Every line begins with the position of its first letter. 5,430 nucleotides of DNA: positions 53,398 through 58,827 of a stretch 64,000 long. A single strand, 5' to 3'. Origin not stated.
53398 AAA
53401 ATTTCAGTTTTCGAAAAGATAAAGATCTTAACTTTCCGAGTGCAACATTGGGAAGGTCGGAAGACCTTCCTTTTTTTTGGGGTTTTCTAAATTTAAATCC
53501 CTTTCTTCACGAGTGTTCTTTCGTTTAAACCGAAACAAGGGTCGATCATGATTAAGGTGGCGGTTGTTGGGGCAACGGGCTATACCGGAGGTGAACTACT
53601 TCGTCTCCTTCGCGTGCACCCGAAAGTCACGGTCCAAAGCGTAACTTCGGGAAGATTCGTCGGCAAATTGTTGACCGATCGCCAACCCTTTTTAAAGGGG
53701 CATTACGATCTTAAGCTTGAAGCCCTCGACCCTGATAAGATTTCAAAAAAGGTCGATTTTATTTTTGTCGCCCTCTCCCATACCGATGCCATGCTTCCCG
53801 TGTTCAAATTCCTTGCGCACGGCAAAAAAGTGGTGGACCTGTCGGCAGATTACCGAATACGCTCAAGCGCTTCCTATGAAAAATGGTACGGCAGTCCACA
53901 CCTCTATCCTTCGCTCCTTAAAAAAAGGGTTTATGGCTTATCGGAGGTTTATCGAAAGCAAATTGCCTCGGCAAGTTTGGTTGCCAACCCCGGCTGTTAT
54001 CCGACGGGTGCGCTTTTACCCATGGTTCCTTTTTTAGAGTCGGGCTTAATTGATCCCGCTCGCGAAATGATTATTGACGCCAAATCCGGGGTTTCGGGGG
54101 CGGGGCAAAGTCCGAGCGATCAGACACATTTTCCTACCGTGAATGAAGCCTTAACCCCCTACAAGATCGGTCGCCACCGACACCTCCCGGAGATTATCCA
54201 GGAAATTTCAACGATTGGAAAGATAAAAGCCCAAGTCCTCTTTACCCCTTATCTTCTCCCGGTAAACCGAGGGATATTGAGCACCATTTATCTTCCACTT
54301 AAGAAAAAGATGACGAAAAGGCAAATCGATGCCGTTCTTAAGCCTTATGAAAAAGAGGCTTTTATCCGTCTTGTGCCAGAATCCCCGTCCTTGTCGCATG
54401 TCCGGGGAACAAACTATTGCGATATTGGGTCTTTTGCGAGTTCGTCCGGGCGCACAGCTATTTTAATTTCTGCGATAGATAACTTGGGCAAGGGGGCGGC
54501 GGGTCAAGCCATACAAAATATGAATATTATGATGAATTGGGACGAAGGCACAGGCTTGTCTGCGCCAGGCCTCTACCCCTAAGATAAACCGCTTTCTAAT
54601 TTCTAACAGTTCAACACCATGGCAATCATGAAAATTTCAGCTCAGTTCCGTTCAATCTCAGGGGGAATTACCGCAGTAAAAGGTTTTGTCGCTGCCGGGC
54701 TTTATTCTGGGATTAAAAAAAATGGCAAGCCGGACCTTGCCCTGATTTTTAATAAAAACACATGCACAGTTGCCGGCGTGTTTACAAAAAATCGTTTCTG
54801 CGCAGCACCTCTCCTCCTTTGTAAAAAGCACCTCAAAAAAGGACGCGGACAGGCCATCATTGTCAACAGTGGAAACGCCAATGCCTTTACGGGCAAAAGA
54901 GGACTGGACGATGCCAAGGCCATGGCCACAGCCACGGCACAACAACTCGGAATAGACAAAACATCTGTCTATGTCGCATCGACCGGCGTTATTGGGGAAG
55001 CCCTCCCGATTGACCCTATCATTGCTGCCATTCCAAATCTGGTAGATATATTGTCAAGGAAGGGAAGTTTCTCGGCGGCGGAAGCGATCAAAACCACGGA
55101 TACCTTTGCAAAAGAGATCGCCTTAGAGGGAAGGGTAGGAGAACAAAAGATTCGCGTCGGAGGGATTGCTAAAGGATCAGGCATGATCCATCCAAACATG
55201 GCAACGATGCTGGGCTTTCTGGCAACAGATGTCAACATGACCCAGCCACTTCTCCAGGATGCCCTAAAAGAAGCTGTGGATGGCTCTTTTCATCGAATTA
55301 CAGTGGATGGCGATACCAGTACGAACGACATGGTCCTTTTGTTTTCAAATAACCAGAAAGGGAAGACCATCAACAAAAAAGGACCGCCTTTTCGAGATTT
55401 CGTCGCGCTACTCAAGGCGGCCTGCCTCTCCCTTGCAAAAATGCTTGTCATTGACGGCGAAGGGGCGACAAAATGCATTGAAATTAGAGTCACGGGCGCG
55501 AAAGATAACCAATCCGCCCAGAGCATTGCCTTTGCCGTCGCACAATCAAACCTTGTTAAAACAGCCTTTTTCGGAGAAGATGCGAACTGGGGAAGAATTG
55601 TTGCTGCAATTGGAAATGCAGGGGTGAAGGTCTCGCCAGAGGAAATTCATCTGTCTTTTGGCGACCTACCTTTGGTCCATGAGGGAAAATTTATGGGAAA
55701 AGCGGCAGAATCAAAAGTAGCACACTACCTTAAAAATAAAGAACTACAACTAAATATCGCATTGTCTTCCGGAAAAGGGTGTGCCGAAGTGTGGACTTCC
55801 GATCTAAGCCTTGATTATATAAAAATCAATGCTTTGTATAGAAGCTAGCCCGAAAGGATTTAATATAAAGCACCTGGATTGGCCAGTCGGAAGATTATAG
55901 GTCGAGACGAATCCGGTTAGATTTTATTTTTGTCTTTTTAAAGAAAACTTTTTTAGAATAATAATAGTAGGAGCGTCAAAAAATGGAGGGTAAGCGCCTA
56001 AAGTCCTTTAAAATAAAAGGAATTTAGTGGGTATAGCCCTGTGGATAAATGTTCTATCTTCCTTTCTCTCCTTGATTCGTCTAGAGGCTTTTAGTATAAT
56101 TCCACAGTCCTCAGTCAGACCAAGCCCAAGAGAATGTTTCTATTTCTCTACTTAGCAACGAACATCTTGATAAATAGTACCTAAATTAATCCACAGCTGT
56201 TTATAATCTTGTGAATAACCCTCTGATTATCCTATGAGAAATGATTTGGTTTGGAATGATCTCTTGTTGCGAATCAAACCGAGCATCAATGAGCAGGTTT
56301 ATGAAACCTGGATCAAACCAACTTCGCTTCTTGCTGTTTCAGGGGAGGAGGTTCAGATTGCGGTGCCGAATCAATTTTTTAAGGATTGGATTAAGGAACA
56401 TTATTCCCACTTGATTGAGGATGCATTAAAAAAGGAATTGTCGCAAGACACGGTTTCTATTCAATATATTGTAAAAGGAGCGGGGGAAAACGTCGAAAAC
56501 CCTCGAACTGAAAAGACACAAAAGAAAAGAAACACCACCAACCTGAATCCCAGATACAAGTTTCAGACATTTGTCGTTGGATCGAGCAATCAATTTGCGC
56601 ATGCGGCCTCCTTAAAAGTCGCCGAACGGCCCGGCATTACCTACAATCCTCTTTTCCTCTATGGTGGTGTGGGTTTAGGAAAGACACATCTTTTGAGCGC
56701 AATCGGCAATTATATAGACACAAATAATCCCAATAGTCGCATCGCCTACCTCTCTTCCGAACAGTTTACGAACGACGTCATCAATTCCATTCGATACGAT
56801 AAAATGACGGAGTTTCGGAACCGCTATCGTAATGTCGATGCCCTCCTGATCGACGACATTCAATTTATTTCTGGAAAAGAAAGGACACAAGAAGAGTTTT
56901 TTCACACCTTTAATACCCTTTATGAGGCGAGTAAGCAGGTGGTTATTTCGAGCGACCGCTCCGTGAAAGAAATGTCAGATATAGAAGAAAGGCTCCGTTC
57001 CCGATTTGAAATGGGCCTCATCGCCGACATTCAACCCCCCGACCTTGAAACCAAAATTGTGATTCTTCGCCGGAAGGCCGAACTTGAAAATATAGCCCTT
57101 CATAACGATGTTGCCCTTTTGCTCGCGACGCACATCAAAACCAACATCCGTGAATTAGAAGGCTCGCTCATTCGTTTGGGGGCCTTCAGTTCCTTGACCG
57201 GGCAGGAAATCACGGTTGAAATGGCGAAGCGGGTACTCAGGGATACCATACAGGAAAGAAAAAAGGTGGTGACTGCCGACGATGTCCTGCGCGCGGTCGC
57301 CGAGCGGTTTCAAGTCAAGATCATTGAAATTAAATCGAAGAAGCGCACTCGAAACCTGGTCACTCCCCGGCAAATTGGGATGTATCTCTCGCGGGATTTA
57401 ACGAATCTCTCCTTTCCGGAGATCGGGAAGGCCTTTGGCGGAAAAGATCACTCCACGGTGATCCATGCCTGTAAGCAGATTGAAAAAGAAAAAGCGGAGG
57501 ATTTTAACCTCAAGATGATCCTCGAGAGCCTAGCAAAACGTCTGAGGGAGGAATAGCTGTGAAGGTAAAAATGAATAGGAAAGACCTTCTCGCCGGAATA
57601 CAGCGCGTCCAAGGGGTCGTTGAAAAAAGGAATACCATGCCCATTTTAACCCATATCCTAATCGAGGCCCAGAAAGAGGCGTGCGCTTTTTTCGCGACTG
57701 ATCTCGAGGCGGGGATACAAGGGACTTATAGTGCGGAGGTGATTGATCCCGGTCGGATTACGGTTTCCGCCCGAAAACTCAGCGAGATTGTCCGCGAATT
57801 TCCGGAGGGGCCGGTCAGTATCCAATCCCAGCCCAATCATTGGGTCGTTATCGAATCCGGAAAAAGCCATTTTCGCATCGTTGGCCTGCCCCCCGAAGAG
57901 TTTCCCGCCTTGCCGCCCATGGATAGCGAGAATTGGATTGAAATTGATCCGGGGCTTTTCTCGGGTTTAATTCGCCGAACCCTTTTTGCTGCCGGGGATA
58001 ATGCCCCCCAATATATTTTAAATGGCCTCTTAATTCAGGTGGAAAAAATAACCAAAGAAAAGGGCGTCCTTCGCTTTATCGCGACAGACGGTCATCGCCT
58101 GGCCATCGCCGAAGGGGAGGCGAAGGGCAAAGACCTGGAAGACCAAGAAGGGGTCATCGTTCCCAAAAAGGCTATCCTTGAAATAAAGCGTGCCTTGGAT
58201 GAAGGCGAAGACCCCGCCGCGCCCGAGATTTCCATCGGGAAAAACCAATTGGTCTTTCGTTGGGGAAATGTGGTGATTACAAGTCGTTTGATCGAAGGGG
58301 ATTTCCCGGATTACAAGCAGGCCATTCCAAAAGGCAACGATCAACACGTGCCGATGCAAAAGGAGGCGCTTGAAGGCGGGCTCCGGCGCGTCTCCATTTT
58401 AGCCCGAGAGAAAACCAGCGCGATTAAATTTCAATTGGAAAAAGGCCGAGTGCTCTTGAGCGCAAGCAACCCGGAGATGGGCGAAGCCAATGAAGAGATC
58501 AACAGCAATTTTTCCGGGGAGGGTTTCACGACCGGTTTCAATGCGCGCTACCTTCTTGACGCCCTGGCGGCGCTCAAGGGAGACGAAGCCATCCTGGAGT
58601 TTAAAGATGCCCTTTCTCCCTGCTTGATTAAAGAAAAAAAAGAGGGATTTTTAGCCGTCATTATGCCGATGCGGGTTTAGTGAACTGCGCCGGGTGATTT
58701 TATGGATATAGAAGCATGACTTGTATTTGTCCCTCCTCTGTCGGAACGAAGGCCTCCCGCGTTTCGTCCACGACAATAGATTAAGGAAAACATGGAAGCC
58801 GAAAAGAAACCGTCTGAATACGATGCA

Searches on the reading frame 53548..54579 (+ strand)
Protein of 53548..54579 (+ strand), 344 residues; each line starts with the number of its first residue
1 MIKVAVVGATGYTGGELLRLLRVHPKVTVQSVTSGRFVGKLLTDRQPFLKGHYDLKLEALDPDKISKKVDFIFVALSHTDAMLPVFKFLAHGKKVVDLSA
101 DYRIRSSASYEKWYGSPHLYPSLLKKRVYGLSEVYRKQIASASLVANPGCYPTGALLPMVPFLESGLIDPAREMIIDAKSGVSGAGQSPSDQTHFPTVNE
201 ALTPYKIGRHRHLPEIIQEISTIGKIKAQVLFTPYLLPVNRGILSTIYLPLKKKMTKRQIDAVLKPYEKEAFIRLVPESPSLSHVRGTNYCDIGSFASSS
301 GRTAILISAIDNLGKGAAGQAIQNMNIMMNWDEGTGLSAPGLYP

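Call 83: search_protein_families(library=pfam, proteins=[window:53548-54579:+], max_evalue=0.0001)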
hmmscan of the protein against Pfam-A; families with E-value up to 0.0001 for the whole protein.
window:53548-54579:+ (344 aa): 3 families
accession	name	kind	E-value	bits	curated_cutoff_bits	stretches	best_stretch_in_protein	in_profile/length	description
PF22698.1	Semialdhyde_dhC_1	-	3.1e-54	183.7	27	1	150-312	1-165/165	Semialdehyde dehydrogenase, dimerisation domain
PF01118.30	Semialdhyde_dh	-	4.4e-28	98.6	26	1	3-141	1-120/121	Semialdehyde dehydrogenase, NAD binding domain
PF02774.23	Semialdhyde_dhC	-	5.6e-18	66.2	26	1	171-313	11-182/184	Semialdehyde dehydrogenase, dimerisation domain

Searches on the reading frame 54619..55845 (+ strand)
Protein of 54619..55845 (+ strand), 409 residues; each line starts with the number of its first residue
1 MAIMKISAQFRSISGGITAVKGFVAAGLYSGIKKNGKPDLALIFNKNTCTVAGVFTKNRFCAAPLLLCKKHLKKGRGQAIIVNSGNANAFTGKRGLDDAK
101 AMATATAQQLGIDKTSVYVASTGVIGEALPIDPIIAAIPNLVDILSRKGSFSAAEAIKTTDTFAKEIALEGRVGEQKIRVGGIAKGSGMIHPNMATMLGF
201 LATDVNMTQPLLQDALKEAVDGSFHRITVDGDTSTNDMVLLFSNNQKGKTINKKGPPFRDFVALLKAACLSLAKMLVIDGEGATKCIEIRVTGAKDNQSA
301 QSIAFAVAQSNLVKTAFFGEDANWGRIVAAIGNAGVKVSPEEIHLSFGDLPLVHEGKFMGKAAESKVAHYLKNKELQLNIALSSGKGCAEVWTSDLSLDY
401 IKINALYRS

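Call 83: search_protein_families(library=pfam, proteins=[window:54619-55845:+], max_evalue=0.0001)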
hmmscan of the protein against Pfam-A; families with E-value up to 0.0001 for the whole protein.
window:54619-55845:+ (409 aa): 1 family
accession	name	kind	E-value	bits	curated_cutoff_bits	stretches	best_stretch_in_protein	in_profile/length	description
PF01960.23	ArgJ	-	3.6e-148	493.8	32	1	25-409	2-377/377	ArgJ family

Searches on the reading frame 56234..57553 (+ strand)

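Call 83: search_protein_families(library=pfam, proteins=[window:56234-57553:+], max_evalue=0.0001)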
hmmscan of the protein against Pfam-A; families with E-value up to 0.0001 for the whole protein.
window:56234-57553:+ (440 aa): 6 families
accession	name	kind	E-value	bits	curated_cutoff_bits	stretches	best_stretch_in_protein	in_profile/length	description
PF00308.24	Bac_DnaA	-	9.9e-74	247.3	23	1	104-264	1-161/162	Bacterial DnaA ATPAse domain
PF08299.17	Bac_DnaA_C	-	4.1e-30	104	31.5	1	349-416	2-69/69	Bacterial dnaA protein helix-turn-helix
PF11638.13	DnaA_N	-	5.2e-20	71.4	24.6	1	6-66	3-64/65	DnaA N-terminal domain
PF01695.23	IstB_IS21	-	1.7e-06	28.1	24.1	1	140-248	95-200/238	IstB-like ATP binding protein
PF13173.12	AAA_14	-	5.7e-06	26.8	27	1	138-259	3-116/129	AAA domain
PF00004.35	AAA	-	1.1e-05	26.3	21.2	0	141-260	2-125/131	ATPase family associated with various cellular activities (AAA)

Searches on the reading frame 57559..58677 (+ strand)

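Call 83: search_protein_families(library=pfam, proteins=[window:57559-58677:+], max_evalue=0.0001)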
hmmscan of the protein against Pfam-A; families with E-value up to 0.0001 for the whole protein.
window:57559-58677:+ (373 aa): 3 families
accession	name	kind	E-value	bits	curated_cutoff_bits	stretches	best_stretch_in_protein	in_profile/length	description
PF00712.24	DNA_pol3_beta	-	1.1e-35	122.8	24.4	1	1-119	1-120/120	DNA polymerase III beta subunit, N-terminal domain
PF02767.21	DNA_pol3_beta_2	-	9.6e-29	100.5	27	1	129-251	2-116/116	DNA polymerase III beta subunit, central domain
PF02768.20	DNA_pol3_beta_3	-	1.2e-28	99.8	27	1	253-372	1-121/121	DNA polymerase III beta subunit, C-terminal domain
